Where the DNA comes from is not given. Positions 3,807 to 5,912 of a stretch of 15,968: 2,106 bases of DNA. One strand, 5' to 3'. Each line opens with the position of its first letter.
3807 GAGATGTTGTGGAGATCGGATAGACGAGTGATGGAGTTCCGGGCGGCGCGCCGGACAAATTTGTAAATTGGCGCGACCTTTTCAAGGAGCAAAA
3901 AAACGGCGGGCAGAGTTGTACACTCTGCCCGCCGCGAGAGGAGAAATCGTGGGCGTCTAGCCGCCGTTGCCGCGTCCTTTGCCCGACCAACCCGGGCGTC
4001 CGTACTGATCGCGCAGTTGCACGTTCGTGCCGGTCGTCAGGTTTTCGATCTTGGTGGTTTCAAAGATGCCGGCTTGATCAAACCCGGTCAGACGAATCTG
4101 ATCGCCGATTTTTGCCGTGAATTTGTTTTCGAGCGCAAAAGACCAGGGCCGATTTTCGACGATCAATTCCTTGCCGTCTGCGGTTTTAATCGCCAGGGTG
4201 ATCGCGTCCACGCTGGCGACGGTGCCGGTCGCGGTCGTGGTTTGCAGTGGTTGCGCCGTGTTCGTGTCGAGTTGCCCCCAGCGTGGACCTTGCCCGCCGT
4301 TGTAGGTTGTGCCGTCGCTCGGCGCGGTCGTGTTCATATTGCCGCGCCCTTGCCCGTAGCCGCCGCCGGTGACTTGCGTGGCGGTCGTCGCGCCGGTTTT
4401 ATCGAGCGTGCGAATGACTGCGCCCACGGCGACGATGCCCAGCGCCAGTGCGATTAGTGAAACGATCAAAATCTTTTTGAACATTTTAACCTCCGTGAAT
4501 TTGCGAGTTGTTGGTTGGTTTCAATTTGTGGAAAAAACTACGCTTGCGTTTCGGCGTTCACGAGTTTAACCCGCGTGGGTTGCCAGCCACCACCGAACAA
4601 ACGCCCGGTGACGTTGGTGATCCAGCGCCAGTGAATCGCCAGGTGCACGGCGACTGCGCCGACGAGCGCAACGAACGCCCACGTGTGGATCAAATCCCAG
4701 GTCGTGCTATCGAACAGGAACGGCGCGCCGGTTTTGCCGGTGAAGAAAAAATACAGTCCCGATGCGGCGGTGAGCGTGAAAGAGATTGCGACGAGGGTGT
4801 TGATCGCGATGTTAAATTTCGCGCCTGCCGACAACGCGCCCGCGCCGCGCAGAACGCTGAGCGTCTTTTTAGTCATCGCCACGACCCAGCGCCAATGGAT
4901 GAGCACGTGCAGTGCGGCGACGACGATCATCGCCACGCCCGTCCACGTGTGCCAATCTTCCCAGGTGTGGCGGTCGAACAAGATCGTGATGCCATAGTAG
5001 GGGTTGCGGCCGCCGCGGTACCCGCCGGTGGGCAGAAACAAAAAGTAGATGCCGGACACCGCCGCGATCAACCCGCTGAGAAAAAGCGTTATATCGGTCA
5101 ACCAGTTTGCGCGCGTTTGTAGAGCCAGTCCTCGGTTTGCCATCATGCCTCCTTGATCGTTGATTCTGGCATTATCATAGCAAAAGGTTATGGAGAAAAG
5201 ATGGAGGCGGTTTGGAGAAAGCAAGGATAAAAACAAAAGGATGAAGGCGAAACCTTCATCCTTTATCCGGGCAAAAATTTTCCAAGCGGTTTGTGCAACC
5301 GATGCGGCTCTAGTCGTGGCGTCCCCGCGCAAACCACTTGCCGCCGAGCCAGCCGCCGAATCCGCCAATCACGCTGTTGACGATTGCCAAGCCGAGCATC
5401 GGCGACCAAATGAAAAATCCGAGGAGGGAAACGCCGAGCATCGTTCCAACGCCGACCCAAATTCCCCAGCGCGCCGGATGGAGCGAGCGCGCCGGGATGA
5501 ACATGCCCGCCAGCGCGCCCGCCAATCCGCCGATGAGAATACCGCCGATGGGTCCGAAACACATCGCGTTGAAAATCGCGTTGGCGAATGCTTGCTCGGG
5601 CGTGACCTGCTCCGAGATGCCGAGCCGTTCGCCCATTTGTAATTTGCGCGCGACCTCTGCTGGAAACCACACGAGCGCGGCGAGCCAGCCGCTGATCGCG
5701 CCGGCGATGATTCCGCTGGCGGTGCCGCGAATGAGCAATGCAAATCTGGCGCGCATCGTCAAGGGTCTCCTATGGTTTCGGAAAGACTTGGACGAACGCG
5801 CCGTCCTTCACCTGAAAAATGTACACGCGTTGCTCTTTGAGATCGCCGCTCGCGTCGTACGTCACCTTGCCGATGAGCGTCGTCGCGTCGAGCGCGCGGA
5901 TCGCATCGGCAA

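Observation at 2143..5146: Putative extracytoplasmic redox module: DUF4405-like His-rich membrane protein, NapH-like polyferredoxin and two secreted proteins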

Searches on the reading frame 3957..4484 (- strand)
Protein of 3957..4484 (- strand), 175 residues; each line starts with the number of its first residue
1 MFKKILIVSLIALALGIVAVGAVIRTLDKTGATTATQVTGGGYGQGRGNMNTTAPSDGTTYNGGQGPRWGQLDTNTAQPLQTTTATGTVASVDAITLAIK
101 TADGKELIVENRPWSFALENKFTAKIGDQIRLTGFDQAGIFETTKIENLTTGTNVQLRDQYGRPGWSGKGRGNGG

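Call 3: search_protein_families(library=pfam, proteins=[window:3957-4484:-], max_evalue=1)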
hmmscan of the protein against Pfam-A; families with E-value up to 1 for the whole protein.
window:3957-4484:- (175 aa): 1 family
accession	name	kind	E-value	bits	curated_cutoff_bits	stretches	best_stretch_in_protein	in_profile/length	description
PF00924.24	MS_channel_2nd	-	0.15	12.6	20.2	1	82-111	26-55/68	Mechanosensitive ion channel, beta-domain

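Call 4: search_protein_families(library=ncbifam, proteins=[window:3957-4484:-], max_evalue=1)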
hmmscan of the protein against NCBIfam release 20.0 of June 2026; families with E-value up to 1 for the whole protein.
window:3957-4484:- (175 aa): 1 family
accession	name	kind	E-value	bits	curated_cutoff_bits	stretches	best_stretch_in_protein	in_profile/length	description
NF005260.0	PRK06763.1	subfamily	0.12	11.8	226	1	82-160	39-114/213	F0F1 ATP synthase subunit alpha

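Call 22: find_homologous_proteins(query=window:3957-4484:-)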
Query window:3957-4484:- (175 aa): 32 proteins with E <= 0.001 among 265 candidates.
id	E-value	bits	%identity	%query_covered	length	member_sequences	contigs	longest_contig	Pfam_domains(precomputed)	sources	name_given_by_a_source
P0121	3.7e-107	373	100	100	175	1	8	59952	-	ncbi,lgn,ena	-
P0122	9.9e-43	164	53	99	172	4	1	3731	-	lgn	-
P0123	1.4e-42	163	48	99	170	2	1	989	-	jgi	jgi:hypothetical protein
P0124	1.6e-42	163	50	99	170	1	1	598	-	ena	-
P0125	5.4e-42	161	45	99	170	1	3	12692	-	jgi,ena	jgi:hypothetical protein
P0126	1.6e-41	160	49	100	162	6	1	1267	-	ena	-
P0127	3.4e-41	159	45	93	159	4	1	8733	PF18914.7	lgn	-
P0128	1.0e-40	157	48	99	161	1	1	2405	-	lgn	-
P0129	2.6e-40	156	50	93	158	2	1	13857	PF26390.1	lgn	-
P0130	5.5e-40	155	44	100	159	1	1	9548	-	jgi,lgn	jgi:hypothetical protein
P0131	5.8e-40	155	49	99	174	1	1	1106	PF26390.1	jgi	jgi:hypothetical protein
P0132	1.2e-38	150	44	67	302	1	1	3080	PF18914.7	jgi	jgi:hypothetical protein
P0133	2.1e-34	137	42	95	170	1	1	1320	-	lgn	-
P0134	5.1e-33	132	46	99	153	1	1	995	-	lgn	-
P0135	1.4e-31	127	41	92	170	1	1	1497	-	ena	-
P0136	1.5e-31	127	46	99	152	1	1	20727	-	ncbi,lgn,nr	ncbi:MAG: hypothetical protein HY868_26135 [Chloroflexi bacterium]|nr:hypothetical protein [Chlorofl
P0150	1.8e-17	82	37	98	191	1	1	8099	-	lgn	-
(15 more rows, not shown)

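Call 24: search_protein_families(library=pfam, alignment_id=A2, max_evalue=1)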
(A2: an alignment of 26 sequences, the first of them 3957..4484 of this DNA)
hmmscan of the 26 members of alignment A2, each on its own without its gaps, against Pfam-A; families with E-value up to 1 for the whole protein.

A. member 1, window:3957-4484:- (175 aa): 1 family
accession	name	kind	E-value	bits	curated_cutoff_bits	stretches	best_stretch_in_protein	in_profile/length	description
PF00924.24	MS_channel_2nd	-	0.15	12.6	20.2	1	82-111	26-55/68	Mechanosensitive ion channel, beta-domain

B. families by the number of members that match (of 26 scanned): 34 families (the first 25 are shown)
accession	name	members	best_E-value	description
PF18914.6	DUF5666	6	1.7e-05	Domain of unknown function (DUF5666)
PF00924.24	MS_channel_2nd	5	0.025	Mechanosensitive ion channel, beta-domain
PF10648.15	Gmad2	4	0.00025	Immunoglobulin-like domain of bacterial spore germination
PF02736.25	Myosin_N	4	0.055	Myosin N-terminal SH3-like domain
PF13567.11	DUF4131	3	0.064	Domain of unknown function (DUF4131)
PF20579.4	LapA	2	0.00024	LapA domain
PF23284.2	KOW2_Spt5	2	0.012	Transcription elongation factor SPT5, second KOW domain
PF19135.5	DUF5818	2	0.039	Protein of unknown function (DUF5818)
PF24551.1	SH3_Rv0428c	2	0.2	Probable histone acetyltransferase Rv0428c SH3 domain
PF18597.7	SH3_19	1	0.0012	Myosin X N-terminal SH3 domain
PF01828.24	Peptidase_A4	1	0.0047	Peptidase A4 family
PF17717.6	DUF5562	1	0.005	Family of unknown function (DUF5562)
PF10907.13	DUF2749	1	0.0056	Protein of unknown function (DUF2749)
PF17092.11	PCB_OB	1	0.0097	Penicillin-binding protein OB-like domain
PF18195.6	GatD_N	1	0.021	GatD N-terminal domain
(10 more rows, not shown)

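Call 31: predict_structure(alignment_id=A2)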
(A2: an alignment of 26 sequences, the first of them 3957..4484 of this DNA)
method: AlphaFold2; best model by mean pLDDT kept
length: 175 residues; sequences in the alignment: 26
mean_pLDDT: 75.2   pTM: 0.57
mean pLDDT of the five models: 75.2, 75.1, 73.5, 73.4, 72.8
residues with pLDDT >= 90: 72; 70-90: 35; 50-70: 25; < 50: 43
segments of 3 or more residues with pLDDT < 50: 30-67, 172-175
pLDDT, mean of each block of 10 residues (from residue 1): 78 80 54 43 40 43 48 62 96 98 95 96 98 91 96 95 79 44
secondary structure, 60 per line:
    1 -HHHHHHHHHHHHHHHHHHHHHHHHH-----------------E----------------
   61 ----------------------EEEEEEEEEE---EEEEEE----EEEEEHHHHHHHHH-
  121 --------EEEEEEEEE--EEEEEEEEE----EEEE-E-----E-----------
elements in order: H2-26 E83-92 E96-101 E106-110 H111-119 E129-137 E140-148 E153-156

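Call 39: find_encoding_contigs(protein=P0150, flank=6000, max_places=2)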
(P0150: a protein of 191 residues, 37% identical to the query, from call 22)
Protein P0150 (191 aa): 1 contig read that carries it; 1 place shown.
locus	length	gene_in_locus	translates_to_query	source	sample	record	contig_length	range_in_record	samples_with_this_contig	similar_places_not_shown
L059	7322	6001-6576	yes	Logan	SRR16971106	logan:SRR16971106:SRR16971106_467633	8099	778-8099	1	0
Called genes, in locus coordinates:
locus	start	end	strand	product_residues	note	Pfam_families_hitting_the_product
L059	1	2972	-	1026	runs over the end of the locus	PF07477:Glyco_hydro_67C (weak)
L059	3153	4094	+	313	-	PF14315:DUF4380 (faint)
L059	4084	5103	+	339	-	PF00389:2-Hacid_dh, PF02826:2-Hacid_dh_C, PF03446:NAD_binding_2 (weak)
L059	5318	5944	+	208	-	PF14358:DUF4405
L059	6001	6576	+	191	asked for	-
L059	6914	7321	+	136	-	?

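Call 40: find_encoding_contigs(protein=P0136, flank=6000, max_places=2)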
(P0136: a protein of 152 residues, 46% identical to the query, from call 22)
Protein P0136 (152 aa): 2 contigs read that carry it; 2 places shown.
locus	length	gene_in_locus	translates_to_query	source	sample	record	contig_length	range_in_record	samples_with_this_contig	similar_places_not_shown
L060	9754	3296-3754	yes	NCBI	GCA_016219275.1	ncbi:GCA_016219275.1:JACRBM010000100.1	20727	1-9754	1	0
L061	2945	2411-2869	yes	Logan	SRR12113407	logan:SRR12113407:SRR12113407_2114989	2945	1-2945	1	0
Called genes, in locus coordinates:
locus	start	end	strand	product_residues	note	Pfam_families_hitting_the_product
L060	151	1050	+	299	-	PF00268:Ribonuc_red_sm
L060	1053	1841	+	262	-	PF00551:Formyl_trans_N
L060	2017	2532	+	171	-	-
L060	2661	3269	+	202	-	PF14358:DUF4405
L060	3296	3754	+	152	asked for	-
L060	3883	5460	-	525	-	-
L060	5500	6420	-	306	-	PF13489:Methyltransf_23, PF07021:MetW (weak), PF08241:Methyltransf_11, PF08242:Methyltransf_12, PF13649:Methyltransf_25, PF13847:Methyltransf_31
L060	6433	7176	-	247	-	PF00535:Glycos_transf_2, PF13641:Glyco_tranf_2_3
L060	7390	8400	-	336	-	PF00005:ABC_tran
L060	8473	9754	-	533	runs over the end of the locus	PF00528:BPD_transp_1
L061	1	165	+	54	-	?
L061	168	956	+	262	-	PF00551:Formyl_trans_N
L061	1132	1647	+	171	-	-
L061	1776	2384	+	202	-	PF14358:DUF4405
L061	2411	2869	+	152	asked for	-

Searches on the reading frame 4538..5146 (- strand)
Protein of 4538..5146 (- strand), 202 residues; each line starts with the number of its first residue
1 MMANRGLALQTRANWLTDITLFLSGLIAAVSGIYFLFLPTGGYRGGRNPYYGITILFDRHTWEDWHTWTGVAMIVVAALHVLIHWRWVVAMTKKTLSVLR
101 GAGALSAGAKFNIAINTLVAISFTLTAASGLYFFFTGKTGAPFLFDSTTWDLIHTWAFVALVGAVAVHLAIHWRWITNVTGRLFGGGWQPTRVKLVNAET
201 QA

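Call 3: search_protein_families(library=pfam, proteins=[window:4538-5146:-], max_evalue=1)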
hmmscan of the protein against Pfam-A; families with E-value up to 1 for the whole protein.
window:4538-5146:- (202 aa): 2 families
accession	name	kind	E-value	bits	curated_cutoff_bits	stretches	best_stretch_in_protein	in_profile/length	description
PF14358.11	DUF4405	-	1.4e-20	74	26.7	2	17-85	2-66/66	Domain of unknown function (DUF4405)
PF01292.26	Ni_hydr_CYTB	-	0.00012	22.4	30.1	1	23-172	15-162/179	Prokaryotic cytochrome b561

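Call 4: search_protein_families(library=ncbifam, proteins=[window:4538-5146:-], max_evalue=1)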
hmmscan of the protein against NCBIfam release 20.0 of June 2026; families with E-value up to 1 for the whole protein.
window:4538-5146:- (202 aa): 0 families

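Call 52: search_solved_structures(query=A3, max_evalue=1)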
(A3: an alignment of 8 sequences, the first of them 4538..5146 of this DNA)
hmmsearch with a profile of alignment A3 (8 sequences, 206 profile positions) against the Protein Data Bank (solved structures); distinct sequences matched with E-value up to 1: 0.

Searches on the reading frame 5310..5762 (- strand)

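Call 21: search_protein_families(library=pfam, proteins=[window:5310-5762:-], max_evalue=1)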
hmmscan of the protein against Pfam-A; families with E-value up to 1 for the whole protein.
window:5310-5762:- (150 aa): 2 families
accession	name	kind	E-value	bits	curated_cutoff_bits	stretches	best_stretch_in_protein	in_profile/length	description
PF00153.32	Mito_carr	-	0.003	17.7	22.3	1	15-44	6-36/96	Mitochondrial carrier protein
PF20721.2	C19orf12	-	0.1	12.9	30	1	60-89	51-79/163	C19orf12-like protein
